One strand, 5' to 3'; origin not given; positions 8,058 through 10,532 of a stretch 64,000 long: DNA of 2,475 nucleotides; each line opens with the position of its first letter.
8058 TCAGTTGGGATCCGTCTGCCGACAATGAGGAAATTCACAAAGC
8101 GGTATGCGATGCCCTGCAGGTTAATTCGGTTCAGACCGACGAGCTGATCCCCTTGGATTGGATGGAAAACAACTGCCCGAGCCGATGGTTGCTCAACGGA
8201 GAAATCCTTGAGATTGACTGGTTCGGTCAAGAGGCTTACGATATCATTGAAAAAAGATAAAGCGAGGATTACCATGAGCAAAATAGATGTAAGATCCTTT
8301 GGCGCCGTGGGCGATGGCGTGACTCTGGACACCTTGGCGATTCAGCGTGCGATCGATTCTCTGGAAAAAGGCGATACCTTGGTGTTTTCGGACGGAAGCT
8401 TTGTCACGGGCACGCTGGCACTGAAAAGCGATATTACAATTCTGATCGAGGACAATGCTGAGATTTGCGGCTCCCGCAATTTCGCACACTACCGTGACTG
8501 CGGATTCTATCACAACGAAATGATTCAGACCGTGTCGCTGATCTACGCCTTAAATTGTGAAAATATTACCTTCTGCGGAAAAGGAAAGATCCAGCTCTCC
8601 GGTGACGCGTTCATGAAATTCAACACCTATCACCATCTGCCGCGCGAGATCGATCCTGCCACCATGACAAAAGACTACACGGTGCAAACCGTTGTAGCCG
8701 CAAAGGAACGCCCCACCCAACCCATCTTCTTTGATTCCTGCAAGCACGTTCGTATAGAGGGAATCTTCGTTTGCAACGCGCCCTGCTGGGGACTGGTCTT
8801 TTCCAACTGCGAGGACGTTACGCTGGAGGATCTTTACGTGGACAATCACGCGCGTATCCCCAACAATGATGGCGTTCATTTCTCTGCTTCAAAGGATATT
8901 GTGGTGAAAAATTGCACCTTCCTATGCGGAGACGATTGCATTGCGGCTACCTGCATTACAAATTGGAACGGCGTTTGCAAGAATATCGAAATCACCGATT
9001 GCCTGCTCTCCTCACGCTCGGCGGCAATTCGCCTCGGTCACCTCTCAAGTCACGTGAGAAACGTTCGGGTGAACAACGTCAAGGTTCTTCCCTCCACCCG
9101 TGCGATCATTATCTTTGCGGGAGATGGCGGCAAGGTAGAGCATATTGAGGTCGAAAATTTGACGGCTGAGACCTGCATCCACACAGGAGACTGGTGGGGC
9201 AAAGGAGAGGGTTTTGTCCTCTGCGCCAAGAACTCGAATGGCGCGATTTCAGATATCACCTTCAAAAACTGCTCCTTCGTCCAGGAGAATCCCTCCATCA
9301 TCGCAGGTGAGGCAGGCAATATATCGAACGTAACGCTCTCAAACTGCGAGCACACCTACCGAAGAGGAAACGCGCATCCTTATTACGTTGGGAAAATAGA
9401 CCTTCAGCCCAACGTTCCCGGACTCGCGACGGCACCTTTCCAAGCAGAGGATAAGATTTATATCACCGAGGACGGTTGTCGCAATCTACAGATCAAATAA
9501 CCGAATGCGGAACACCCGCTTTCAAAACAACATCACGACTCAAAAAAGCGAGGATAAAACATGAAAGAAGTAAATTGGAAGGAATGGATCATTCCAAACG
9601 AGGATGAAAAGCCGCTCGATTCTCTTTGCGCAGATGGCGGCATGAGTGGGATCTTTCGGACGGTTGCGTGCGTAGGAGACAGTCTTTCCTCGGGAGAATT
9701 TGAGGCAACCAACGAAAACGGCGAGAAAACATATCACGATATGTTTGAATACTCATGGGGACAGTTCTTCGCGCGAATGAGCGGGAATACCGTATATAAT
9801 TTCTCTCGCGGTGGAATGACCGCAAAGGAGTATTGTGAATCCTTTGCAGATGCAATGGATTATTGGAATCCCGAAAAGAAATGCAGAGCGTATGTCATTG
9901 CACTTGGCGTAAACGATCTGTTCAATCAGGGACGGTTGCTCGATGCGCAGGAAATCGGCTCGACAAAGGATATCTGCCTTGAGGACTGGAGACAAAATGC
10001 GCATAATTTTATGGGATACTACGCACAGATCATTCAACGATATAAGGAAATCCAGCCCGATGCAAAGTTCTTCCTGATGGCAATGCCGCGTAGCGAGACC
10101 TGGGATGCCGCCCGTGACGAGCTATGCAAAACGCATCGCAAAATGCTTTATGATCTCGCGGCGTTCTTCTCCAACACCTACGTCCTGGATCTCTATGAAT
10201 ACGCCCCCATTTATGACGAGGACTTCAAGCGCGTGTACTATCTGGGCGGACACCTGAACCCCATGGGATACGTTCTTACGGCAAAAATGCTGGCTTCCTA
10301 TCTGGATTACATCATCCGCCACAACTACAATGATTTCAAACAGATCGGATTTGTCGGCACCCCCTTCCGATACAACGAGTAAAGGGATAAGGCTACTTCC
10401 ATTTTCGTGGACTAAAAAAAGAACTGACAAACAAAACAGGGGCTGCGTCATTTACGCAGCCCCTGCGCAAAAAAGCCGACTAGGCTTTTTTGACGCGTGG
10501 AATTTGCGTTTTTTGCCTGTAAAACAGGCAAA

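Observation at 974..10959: Fossil tRNA-Ser(GCU)-targeted island carrying a complete glycoside-hydrolase operon, bracketed by tRNA 3'-end copies and ~205-bp direct repeats, with no integrase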

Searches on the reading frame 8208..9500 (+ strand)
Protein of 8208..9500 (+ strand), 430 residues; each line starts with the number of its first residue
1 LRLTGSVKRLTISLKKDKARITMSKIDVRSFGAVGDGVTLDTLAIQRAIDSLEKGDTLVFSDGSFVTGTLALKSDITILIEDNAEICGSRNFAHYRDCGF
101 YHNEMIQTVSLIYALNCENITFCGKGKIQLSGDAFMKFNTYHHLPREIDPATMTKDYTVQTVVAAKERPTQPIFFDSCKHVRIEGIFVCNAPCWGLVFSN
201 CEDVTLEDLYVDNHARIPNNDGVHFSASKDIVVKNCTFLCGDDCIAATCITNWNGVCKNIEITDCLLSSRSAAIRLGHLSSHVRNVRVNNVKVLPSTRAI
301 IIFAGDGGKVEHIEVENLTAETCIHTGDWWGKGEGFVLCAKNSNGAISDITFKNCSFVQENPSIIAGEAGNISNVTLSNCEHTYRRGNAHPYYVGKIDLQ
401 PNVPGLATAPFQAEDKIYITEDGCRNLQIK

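Call 7: search_protein_families(library=pfam, proteins=[window:8208-9500:+])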
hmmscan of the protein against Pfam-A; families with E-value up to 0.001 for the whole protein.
window:8208-9500:+ (430 aa): 2 families
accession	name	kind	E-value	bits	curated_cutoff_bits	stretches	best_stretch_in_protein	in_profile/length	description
PF00295.23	Glyco_hydro_28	-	3.2e-18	66.3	22.9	1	166-384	88-308/324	Glycosyl hydrolases family 28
PF12708.12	Pect-lyase_RHGA_epim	-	2.1e-13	51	27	1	26-265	2-208/213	Rhamnogalacturonase A/epimerase, pectate lyase-like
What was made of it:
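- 8274..9500 (+): GH28 polygalacturonase/rhamnogalacturonidase-like hydrolase. Pfam Glyco_hydro_28 (call 7).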

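Call 66: search_protein_families(library=ncbifam, proteins=[window:8274-9500:+], max_evalue=0.01)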
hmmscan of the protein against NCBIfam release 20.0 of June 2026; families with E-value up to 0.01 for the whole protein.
window:8274-9500:+ (408 aa): 6 families
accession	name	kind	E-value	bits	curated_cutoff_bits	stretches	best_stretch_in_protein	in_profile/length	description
NF051861.1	PolglcturonPglBAgro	equivalog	3.2e-51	174.4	600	1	19-387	11-373/437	polygalacturonase PglB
NF049892.1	AlphdgalacturondseBT4155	equivalog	1.1e-26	93.6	800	1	5-301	52-366/454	alpha-d-galacturonidase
NF049898.1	RhamgalacuronBT4146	equivalog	1.1e-26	93.6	500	2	6-246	1-228/445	rhamnogalacturonidase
NF049899.1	RhamgalacuronBT4153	equivalog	2.8e-24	85.6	650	1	5-372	48-420/432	rhamnogalacturonidase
NF051860.1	PolglcturonPglAAgro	equivalog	2.9e-24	85.6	600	1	19-298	106-387/502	polygalacturonase PglA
TIGR04247.1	NosD_copper_fam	subfamily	0.0003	19.5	300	0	23-69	1-46/377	nitrous oxide reductase family maturation protein NosD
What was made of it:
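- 8274..9500 (+): NCBIfam PglB-like 3e-51, below cut-off (call 66).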

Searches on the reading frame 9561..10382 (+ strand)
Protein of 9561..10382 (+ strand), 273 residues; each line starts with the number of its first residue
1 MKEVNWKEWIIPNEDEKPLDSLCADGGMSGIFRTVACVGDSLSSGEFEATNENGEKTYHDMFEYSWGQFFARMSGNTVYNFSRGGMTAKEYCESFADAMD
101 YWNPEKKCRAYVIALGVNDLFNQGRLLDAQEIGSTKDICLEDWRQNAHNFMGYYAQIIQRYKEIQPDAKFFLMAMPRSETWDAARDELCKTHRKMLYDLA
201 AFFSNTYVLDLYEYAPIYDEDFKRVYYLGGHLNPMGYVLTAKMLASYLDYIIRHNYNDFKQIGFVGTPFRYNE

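Call 7: search_protein_families(library=pfam, proteins=[window:9561-10382:+])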
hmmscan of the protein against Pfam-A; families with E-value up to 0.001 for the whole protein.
window:9561-10382:+ (273 aa): 2 families
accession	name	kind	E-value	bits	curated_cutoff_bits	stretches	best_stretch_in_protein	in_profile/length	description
PF13472.12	Lipase_GDSL_2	-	2.4e-13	51.4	32.9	1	37-237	1-176/178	GDSL-like Lipase/Acylhydrolase family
PF00657.28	Lipase_GDSL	-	9e-08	32.9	23.6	1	35-211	1-173/208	GDSL-like Lipase/Acylhydrolase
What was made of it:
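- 9561..10382 (+): GDSL esterase, the last cargo gene. Pfam Lipase_GDSL_2 (call 7).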

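Call 20: find_encoding_contigs(protein=window:9561-10382:+, flank=10000, max_places=10)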
Protein window:9561-10382:+ (273 aa): 1 contig read that carries it; 1 place shown.
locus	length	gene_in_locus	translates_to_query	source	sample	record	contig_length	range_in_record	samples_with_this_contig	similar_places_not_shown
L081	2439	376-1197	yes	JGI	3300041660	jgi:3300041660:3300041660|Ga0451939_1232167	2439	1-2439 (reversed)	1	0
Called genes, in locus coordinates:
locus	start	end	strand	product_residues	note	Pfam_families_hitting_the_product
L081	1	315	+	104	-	?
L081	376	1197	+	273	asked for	PF00657:Lipase_GDSL, PF13472:Lipase_GDSL_2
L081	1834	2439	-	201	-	?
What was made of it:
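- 9561..10382 (+): The exact protein is on JGI contig L081 (call 20).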

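Call 51: list_cluster_members(proteins=[P0121, window:9561-10382:+])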
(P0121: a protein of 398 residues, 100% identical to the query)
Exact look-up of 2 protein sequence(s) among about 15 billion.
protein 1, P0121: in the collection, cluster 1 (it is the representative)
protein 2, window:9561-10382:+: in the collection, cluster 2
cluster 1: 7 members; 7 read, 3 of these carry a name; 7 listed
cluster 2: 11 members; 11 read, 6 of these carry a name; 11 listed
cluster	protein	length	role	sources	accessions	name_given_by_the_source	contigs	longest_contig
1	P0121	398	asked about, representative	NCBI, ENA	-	-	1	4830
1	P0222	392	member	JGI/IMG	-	predicted NBD/HSP70 family sugar kinase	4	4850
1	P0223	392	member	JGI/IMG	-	predicted NBD/HSP70 family sugar kinase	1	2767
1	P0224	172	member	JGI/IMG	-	predicted NBD/HSP70 family sugar kinase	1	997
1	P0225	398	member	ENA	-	-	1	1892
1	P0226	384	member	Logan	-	-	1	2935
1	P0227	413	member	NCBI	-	-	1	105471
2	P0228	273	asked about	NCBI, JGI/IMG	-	lysophospholipase L1-like esterase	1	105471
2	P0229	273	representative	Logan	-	-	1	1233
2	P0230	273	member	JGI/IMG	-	lysophospholipase L1-like esterase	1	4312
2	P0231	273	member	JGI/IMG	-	lysophospholipase L1-like esterase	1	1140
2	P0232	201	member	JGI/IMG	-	lysophospholipase L1-like esterase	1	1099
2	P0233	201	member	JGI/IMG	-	lysophospholipase L1-like esterase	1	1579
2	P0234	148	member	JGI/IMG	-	hypothetical protein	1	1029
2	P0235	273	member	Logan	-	-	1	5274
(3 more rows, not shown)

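Call 66: search_protein_families(library=ncbifam, proteins=[window:9561-10382:+], max_evalue=0.01)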
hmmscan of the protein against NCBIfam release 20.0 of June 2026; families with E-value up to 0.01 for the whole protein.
window:9561-10382:+ (273 aa): 0 families

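Call 81: search_protein_families(library=pfam, proteins=[L081:1837-2439:-, L087:76-303:-], max_evalue=0.01)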
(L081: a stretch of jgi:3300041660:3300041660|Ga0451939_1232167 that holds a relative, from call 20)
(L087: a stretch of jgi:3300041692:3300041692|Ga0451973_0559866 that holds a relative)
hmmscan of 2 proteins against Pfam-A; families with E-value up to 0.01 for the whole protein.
L081:1837-2439:- (201 aa): 1 family
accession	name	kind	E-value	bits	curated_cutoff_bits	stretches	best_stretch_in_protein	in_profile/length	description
PF01391.23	Collagen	-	0.00016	21.8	27.2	1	130-154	22-46/60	Collagen triple helix repeat (20 copies)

L087:76-303:- (75 aa): 0 families

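Call 82: search_protein_families(library=phrogs, proteins=[L081:1837-2439:-, L087:76-303:-], max_evalue=0.01)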
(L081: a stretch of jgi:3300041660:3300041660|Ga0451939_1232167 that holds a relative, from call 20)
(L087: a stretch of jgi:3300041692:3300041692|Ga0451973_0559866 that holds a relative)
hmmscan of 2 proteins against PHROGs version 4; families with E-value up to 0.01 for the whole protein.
L081:1837-2439:- (201 aa): 9 families
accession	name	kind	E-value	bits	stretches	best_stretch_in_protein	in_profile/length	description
phrog_3904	-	tail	1.2e-06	28.1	1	7-157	157-291/1086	tail fiber protein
phrog_32509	-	unknown function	5.9e-06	26.8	1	56-119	20-77/396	-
phrog_26246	-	tail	0.00019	21.7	1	127-158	101-132/329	tail protein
phrog_5073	-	tail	0.00047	20.3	1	110-167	242-298/519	tail fiber protein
phrog_10972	-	tail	0.00076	20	1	93-154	130-184/343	tail fiber protein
phrog_21621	-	unknown function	0.0019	19.5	0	125-157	32-64/103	-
phrog_9525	-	tail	0.0027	17.2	1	62-88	424-450/728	tail fiber protein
phrog_1125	-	tail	0.0033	17.8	1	104-158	146-203/412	tail fiber protein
phrog_34916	-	tail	0.0043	18.2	1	130-171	60-105/124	tail fiber protein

L087:76-303:- (75 aa): 0 families

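Call 83: find_related_loci(query=L081:1837-2439:-, collection=viral_contigs, flank=10000)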
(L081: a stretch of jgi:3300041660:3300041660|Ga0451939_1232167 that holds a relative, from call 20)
Query L081:1837-2439:- (201 aa) in viral_contigs; peptide patterns used: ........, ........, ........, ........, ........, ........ (x = any residue, [..] = any of these).
600 stretches matched a pattern (row limit reached: there are more); 59 encode a relative of the query (tblastn E <= 1e-3); 59 distinct loci.
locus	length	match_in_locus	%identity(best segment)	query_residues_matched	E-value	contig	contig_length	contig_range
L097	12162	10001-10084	82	67-94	1e-10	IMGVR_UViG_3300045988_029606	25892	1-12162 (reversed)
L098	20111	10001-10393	42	66-155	1e-9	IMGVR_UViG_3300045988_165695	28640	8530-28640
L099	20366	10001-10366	39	66-155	4e-9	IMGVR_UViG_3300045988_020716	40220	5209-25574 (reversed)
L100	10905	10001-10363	40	67-155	3e-9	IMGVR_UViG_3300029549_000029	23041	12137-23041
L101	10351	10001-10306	38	66-155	7e-9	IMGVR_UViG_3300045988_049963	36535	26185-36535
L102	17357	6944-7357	40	66-163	9e-9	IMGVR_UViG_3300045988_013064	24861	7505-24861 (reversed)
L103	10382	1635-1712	77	67-92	3e-8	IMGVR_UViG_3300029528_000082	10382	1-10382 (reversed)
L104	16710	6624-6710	69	66-94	5e-8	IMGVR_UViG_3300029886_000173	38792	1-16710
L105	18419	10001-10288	35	67-163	5e-8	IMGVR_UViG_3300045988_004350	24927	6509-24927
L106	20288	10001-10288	35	67-163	5e-8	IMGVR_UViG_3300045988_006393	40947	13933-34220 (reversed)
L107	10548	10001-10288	35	67-163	6e-8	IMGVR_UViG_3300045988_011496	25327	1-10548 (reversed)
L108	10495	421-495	76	67-91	2e-7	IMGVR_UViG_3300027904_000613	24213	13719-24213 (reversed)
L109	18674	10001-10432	30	67-154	1e-7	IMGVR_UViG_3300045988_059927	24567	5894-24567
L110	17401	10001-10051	100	67-83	2e-7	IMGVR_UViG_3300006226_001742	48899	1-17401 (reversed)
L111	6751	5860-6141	37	67-154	2e-7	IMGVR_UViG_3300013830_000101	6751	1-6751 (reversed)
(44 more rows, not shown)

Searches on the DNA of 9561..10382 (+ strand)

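Call 69: search_dna_similar(query=L081:1400-1840:+, collection=phages, mode=distant, max_evalue=0.01, max_rows=10)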
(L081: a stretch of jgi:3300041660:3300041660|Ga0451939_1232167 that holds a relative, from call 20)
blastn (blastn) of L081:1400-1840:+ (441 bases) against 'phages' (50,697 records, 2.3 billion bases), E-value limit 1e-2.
No match.

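Call 70: search_dna_similar(query=L081:1400-1840:+, collection=plasmids, mode=distant, max_evalue=0.01, max_rows=10)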
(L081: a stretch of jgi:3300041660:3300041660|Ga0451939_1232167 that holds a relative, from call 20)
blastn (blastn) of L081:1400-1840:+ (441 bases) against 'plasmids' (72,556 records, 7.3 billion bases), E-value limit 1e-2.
No match.
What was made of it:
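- Tried and rejected: BLAST of the attP-like junction against phages and plasmids gave no match (calls 69, 70).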
